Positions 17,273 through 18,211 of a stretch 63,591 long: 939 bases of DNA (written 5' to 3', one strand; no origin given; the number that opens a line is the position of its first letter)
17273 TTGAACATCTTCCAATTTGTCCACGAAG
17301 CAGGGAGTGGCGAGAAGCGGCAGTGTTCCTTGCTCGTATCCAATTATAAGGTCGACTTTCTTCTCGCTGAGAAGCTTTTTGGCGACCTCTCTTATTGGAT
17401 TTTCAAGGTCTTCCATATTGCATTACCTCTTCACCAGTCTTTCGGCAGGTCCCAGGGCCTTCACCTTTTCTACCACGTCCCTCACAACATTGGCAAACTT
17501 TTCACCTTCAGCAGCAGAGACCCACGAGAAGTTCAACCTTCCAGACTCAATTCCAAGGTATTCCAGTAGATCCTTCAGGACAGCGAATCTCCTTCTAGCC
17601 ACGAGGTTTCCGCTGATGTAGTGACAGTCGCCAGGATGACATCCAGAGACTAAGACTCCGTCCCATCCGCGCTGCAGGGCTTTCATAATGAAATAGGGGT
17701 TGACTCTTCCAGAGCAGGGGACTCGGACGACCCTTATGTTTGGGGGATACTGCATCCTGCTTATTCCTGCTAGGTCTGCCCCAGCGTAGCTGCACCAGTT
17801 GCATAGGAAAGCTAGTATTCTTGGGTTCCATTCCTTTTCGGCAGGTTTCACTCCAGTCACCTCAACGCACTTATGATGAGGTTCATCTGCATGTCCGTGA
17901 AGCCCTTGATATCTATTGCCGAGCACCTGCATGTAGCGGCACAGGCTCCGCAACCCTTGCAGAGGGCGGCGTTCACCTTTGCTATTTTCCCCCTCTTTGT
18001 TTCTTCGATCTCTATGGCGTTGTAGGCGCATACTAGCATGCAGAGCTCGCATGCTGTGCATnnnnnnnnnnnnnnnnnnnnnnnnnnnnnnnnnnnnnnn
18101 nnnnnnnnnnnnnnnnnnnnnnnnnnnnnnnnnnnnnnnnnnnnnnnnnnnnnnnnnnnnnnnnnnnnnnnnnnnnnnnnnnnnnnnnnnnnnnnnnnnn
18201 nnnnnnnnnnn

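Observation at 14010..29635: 15-kb Hdr/Flx-type redox supercluster without hydrogenase or methanogenesis genes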

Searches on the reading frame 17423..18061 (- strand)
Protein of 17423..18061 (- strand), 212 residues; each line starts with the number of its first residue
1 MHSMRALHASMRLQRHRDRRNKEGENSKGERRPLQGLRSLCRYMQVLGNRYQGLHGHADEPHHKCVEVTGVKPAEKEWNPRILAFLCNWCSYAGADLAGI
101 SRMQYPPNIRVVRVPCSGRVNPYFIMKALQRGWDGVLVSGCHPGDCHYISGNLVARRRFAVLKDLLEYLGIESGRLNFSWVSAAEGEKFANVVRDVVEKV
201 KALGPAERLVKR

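Call 3: search_protein_families(library=pfam, proteins=[window:17423-18061:-])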
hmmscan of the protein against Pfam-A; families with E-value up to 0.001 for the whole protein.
window:17423-18061:- (212 aa): 1 family
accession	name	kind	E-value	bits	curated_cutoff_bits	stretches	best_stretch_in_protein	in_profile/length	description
PF02662.21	FlpD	-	4.2e-56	188.7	22.3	1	82-204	1-123/123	Methyl-viologen-reducing hydrogenase, delta subunit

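Call 8: search_protein_families(library=ncbifam, proteins=[window:17423-18061:-], max_evalue=0.00001)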
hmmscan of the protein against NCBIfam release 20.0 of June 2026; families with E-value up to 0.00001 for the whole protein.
window:17423-18061:- (212 aa): 3 families
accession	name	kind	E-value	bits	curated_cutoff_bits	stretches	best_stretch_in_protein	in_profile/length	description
NF040770.1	hetero_SS_HdrA2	exception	2.5e-55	187.9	1100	1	74-207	642-775/777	CoB-CoM heterodisulfide reductase HdrA2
NF045873.1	F420_non_VhuD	exception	7.8e-40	136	215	1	80-206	2-128/132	F420-non-reducing hydrogenase iron-sulfur subunit VhuD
NF041891.1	hdrA_Methbact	equivalog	1.8e-14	52.9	1300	1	56-202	622-760/762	ferredoxin:CoB-CoM heterodisulfide reductase subunit HdrA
